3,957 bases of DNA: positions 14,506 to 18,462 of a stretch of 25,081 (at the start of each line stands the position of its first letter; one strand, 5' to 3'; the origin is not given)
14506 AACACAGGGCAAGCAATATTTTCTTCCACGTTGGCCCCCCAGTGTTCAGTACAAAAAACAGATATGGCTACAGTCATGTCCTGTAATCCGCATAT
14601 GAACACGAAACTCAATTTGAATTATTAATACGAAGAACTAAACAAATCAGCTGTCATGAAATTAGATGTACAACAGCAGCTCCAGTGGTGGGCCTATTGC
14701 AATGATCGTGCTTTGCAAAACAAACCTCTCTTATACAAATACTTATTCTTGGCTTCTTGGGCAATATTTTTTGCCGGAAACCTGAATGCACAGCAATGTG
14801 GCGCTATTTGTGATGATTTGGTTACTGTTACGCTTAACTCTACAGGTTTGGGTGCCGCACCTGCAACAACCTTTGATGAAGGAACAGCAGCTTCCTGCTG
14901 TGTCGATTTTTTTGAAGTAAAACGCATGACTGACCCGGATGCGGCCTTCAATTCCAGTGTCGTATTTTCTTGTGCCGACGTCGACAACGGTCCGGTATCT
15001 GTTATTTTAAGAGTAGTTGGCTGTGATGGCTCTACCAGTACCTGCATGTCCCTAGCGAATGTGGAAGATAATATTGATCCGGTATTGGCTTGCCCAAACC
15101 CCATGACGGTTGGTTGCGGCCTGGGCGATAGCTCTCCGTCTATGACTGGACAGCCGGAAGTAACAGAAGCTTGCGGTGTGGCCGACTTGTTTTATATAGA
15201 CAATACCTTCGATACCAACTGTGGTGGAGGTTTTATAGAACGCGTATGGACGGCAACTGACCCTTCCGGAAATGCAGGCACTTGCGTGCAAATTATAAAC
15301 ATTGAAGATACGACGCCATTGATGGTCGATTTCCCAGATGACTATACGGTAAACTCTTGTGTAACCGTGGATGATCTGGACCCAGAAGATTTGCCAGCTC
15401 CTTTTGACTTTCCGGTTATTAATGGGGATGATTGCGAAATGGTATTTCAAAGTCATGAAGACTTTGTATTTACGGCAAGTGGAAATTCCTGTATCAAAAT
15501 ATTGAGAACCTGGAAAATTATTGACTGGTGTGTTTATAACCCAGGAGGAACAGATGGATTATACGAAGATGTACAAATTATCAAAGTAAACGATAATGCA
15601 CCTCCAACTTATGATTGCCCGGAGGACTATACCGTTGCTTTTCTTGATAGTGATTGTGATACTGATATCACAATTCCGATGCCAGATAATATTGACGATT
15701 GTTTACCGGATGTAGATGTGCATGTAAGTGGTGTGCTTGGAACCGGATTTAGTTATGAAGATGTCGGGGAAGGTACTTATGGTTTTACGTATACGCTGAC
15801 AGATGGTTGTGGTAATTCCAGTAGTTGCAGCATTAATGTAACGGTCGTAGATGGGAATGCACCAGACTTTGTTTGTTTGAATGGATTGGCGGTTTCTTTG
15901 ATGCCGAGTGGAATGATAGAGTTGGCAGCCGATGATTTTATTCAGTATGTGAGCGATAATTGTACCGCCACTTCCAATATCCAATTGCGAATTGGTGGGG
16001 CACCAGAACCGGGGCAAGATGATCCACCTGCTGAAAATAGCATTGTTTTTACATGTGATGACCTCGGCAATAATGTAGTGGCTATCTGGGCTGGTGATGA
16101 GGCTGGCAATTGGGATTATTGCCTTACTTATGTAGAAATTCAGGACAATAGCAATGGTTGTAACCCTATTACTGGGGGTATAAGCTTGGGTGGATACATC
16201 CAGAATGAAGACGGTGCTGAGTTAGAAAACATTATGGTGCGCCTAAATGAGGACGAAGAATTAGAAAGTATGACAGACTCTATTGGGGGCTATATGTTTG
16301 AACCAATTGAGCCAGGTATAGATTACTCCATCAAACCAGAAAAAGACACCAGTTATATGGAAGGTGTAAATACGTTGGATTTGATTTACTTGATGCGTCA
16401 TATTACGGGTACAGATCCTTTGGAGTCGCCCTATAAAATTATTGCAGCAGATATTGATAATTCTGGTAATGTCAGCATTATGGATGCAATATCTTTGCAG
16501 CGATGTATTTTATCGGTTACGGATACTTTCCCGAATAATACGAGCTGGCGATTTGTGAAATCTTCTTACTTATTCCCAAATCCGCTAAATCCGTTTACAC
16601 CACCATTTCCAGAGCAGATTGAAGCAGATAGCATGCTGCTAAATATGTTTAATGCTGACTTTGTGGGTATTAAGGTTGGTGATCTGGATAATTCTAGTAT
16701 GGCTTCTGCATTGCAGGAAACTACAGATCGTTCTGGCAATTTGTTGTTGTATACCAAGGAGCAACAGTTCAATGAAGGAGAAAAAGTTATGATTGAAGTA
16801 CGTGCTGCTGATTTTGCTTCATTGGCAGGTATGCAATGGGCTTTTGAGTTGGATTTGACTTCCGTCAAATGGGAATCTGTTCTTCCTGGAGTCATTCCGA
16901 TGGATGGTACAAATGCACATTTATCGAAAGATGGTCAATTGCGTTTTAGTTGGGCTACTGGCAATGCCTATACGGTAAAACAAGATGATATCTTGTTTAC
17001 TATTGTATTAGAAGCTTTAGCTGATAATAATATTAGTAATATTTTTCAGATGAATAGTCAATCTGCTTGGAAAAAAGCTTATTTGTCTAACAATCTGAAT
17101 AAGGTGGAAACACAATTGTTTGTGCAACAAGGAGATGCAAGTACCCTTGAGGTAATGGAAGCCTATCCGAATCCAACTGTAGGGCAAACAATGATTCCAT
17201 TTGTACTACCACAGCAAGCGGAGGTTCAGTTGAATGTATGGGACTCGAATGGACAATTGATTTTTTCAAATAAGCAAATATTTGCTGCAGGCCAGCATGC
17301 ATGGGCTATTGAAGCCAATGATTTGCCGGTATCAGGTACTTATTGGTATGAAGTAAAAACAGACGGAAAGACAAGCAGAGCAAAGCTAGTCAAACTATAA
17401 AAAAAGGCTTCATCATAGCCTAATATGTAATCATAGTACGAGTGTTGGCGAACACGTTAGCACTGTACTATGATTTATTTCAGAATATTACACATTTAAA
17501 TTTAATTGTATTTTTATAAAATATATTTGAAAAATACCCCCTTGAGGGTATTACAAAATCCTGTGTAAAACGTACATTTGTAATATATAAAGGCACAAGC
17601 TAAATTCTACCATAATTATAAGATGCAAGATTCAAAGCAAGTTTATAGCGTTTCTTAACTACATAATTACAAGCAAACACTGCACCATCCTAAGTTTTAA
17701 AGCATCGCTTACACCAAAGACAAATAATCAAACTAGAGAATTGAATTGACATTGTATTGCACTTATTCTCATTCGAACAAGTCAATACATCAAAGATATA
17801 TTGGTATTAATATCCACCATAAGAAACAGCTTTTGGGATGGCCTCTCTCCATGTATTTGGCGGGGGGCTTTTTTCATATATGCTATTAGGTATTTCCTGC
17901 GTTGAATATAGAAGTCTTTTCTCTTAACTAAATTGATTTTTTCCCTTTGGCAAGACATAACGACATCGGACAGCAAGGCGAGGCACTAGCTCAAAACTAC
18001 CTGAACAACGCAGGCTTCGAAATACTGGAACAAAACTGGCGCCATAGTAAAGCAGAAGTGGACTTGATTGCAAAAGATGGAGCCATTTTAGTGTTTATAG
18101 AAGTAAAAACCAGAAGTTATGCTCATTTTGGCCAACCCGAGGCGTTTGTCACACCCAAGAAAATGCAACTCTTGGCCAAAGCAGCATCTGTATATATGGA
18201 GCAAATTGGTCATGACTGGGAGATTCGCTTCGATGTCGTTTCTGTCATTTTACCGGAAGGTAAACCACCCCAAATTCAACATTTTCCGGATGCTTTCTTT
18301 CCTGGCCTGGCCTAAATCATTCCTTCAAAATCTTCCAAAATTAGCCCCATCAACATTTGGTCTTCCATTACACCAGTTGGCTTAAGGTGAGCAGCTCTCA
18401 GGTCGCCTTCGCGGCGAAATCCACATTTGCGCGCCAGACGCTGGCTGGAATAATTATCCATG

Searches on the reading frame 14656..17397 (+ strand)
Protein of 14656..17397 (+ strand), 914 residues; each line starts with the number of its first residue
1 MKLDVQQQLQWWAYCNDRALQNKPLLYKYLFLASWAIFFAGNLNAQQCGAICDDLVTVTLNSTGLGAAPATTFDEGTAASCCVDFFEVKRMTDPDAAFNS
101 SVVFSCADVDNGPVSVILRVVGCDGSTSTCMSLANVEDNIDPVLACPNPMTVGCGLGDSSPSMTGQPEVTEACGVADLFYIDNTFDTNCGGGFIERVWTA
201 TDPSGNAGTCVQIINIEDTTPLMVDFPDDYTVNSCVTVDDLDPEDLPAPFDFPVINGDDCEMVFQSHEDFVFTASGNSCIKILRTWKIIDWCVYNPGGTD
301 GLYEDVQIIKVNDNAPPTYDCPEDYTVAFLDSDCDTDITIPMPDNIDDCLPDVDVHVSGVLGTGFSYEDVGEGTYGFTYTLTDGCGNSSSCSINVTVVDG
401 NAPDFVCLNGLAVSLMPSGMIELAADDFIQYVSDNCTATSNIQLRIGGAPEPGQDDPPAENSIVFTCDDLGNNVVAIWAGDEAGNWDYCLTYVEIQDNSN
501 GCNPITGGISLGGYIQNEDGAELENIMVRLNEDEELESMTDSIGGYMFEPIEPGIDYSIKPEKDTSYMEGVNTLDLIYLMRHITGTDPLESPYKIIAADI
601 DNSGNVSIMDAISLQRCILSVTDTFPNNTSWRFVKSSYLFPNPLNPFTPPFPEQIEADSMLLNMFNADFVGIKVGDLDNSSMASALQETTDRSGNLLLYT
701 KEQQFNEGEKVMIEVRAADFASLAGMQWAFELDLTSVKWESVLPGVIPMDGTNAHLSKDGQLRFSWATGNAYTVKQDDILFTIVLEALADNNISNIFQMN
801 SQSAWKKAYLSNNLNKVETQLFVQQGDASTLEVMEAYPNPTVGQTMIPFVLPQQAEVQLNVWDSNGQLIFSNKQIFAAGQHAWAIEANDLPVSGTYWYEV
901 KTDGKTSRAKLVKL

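Call 6: search_protein_families(library=pfam, proteins=[window:14656-17397:+], max_evalue=0.1)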
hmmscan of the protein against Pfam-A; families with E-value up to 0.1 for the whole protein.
window:14656-17397:+ (914 aa): 7 families
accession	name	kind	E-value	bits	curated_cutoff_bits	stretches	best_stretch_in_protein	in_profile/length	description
PF18962.6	Por_Secre_tail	-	4e-07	30.7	27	1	837-911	2-73/75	Secretion system C-terminal sorting domain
PF23237.1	HYR_4C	-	0.00014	22.4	27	0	164-216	21-73/73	HYR-like domain with 4 cysteines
PF00404.24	Dockerin_1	-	0.0087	16.7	22.9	1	571-618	10-56/57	Dockerin type I domain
PF17210.9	SdrD_B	-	0.027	15.1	29.7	0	515-568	16-71/112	SdrD B-like domain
PF19077.6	Big_13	-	0.032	15.1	27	0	368-397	70-100/102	Bacterial Ig-like domain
PF02494.22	HYR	-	0.063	14.1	21.7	0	313-397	2-81/81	HYR domain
PF13585.12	CHU_C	-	0.083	13.5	27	0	854-906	26-77/86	CHU_C Type IX secretion signal domain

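Call 7: search_protein_families(library=ncbifam, proteins=[window:14656-17397:+], max_evalue=0.1)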
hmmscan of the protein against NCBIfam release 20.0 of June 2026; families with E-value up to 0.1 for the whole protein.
window:14656-17397:+ (914 aa): 6 families
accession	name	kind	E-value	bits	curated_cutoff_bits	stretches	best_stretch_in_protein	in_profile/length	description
TIGR04183.1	Por_Secre_tail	domain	3.8e-10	39.6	23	1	837-913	2-71/72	T9SS type A sorting domain-containing protein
NF052323.1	T9SSA_dep_M6i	equivalog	7.4e-07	27.5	600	1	797-913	917-1038/1043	T9SS-dependent M6-like inactivated metalloprotease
NF033707.1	T9SS_sortase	equivalog_domain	7.9e-07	27.1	420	1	811-905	976-1080/1095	type IX secretion system sortase PorU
NF038113.1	T9SSA_dep_M36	equivalog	9.8e-07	27.3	885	1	826-912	786-867/869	T9SS-dependent M36 family metallopeptidase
NF047446.1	barrel_OmpL47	domain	0.021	15.2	40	0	465-485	37-57/68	OmpL47-type beta-barrel domain-containing protein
NF012211.1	tand_rpt_95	domain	0.039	13.9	90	0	372-401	59-88/98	tandem-95 repeat protein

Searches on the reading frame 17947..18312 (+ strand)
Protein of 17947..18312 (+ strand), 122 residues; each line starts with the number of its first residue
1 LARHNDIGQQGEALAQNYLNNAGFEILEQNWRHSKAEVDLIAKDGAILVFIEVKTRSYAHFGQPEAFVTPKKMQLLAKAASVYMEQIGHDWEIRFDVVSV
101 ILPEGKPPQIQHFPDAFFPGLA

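Call 8: search_protein_families(library=pfam, proteins=[window:17947-18312:+], max_evalue=0.01)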
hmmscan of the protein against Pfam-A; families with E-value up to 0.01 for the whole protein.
window:17947-18312:+ (122 aa): 2 families
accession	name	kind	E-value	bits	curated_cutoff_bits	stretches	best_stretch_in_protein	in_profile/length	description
PF02021.23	UPF0102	-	1.5e-27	96.2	23.6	1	11-100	1-80/80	Uncharacterised protein family UPF0102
PF08378.17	NERD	-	0.0022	18.9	22.1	1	8-63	2-64/111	Nuclease-related domain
